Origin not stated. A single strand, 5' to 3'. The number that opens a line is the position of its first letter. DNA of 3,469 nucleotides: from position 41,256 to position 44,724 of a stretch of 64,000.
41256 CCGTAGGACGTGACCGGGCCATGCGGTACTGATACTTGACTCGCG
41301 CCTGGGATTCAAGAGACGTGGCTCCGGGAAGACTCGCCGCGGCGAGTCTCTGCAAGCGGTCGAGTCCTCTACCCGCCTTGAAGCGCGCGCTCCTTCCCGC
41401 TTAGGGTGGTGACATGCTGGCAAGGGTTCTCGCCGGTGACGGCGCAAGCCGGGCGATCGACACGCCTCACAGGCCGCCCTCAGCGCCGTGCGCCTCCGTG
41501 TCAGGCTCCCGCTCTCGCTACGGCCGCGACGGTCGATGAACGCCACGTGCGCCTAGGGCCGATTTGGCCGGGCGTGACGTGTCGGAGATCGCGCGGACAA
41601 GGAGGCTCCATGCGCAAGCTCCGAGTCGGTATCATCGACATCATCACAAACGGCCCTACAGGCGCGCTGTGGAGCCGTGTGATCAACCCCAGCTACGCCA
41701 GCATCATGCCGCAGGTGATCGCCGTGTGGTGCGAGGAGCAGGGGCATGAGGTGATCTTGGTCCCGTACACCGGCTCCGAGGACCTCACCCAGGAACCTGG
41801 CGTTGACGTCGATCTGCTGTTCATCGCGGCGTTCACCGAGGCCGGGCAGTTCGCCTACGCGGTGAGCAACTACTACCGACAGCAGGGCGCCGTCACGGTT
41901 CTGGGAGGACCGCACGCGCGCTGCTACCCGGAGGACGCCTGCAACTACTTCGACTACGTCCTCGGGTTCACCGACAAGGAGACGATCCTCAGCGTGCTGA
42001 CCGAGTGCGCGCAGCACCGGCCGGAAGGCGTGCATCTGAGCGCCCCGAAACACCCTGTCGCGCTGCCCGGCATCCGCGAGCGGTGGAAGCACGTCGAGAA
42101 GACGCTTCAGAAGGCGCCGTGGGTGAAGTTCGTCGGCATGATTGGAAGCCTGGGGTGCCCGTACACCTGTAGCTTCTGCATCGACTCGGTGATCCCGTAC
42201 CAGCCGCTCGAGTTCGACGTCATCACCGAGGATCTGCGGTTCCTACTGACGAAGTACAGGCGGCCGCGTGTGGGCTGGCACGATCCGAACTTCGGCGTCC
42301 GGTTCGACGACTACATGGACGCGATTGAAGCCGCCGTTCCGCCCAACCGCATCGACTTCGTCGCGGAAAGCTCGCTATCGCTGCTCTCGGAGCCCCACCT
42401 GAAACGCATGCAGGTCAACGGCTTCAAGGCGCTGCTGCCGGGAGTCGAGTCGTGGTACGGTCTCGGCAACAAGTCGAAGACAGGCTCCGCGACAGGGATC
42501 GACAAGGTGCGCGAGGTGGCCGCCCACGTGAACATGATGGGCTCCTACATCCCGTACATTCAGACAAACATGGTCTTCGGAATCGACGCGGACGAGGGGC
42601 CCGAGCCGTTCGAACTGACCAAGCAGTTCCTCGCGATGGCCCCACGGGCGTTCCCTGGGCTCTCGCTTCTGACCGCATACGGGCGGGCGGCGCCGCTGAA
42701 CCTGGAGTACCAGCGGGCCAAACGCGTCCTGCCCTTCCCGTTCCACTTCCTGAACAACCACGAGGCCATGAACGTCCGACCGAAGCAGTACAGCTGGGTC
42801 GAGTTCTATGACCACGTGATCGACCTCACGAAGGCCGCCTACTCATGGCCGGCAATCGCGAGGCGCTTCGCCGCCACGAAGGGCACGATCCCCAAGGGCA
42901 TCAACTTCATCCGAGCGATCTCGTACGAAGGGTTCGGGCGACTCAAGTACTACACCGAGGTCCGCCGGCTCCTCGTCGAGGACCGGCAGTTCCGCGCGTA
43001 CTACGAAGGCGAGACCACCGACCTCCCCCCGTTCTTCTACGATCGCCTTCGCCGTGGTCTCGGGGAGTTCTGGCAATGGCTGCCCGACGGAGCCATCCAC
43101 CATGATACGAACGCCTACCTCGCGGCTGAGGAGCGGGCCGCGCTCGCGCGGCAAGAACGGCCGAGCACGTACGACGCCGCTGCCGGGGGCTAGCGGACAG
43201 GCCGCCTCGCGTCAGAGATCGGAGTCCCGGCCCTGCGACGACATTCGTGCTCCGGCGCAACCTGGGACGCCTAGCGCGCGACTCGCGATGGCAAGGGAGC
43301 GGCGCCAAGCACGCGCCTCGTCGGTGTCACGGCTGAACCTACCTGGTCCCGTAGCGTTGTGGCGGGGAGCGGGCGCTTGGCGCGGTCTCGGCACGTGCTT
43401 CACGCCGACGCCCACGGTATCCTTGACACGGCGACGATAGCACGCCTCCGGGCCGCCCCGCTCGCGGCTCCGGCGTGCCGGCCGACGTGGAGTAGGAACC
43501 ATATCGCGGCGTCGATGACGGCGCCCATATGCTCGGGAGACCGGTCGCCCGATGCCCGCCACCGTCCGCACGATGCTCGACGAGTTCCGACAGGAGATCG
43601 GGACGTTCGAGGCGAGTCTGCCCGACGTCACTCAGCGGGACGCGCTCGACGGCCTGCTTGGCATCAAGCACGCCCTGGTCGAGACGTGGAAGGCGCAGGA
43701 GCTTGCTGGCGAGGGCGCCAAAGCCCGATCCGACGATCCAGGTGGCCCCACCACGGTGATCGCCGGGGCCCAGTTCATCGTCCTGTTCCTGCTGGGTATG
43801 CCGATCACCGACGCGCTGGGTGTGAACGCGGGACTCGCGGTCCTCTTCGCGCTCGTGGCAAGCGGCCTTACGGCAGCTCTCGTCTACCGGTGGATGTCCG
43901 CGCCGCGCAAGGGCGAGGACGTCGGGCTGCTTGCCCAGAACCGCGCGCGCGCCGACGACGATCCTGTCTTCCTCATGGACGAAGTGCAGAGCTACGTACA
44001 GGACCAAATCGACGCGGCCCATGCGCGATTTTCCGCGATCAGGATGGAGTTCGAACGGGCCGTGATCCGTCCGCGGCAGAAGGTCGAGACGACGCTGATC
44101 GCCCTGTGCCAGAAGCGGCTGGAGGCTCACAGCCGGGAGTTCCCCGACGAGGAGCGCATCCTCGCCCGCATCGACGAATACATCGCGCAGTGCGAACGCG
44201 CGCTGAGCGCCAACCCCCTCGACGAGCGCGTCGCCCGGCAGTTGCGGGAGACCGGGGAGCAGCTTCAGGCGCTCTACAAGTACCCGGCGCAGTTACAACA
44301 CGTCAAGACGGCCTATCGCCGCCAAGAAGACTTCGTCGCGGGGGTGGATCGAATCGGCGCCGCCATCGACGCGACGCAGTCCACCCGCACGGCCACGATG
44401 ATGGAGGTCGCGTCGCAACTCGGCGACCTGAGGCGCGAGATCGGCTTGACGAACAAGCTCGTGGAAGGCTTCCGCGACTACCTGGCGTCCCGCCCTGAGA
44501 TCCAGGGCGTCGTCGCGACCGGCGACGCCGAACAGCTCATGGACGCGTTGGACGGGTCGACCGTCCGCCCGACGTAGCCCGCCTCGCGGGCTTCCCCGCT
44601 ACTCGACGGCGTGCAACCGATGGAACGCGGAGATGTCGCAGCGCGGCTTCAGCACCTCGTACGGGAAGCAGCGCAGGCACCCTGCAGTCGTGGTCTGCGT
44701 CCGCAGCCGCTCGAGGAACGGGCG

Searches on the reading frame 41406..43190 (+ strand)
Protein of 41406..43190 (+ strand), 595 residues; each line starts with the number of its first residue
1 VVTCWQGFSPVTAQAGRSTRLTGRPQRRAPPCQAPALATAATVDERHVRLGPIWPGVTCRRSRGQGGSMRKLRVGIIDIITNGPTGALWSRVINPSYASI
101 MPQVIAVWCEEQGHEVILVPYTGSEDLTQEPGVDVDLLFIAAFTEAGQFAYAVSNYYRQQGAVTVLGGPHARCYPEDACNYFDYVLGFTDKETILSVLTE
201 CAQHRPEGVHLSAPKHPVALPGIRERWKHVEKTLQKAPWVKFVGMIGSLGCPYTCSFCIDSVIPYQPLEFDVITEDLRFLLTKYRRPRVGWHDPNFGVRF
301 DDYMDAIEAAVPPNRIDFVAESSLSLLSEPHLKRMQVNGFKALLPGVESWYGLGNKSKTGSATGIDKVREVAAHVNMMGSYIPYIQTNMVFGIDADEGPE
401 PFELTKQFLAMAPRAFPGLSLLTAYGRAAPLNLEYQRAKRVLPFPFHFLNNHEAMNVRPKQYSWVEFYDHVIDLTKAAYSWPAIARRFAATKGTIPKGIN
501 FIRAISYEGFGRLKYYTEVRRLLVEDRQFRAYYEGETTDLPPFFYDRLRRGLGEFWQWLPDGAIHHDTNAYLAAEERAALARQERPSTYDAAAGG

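Call 12: search_protein_families(library=pfam, proteins=[window:41406-43190:+], max_evalue=0.01)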
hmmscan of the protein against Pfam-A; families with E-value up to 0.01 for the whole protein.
window:41406-43190:+ (595 aa): 2 families
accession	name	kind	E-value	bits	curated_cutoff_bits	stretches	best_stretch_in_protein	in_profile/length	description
PF02310.24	B12-binding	-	8.8e-06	26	32.1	1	104-187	19-111/121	B12 binding domain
PF04055.27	Radical_SAM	-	0.00079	20.1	29.5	1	248-353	4-115/166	Radical SAM superfamily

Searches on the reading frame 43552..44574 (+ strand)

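Call 42: search_protein_families(library=pfam, proteins=[window:43552-44574:+], max_evalue=1)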
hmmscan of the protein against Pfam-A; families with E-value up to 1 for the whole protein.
window:43552-44574:+ (341 aa): 6 families
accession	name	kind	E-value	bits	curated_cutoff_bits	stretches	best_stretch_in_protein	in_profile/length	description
PF03704.23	BTAD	-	0.0049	17.7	22.1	1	175-245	47-120/146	Bacterial transcriptional activator domain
PF05192.23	MutS_III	-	0.026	15.3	34.1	1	169-321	48-184/194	MutS domain III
PF05859.17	Mis12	-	0.083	13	25.7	1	218-298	112-193/231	Mis12 protein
PF20361.3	DUF6656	-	0.12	12.3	27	1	192-309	5-122/182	Family of unknown function (DUF6656)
PF16677.11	GP3_package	-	0.15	12.6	29.4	1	195-282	4-82/105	DNA-packaging protein gp3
PF24615.2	Spectrin_Anc-1_2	-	0.16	12.7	28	0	155-225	4-70/105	Nuclear anchorage protein 1, spectrin repeat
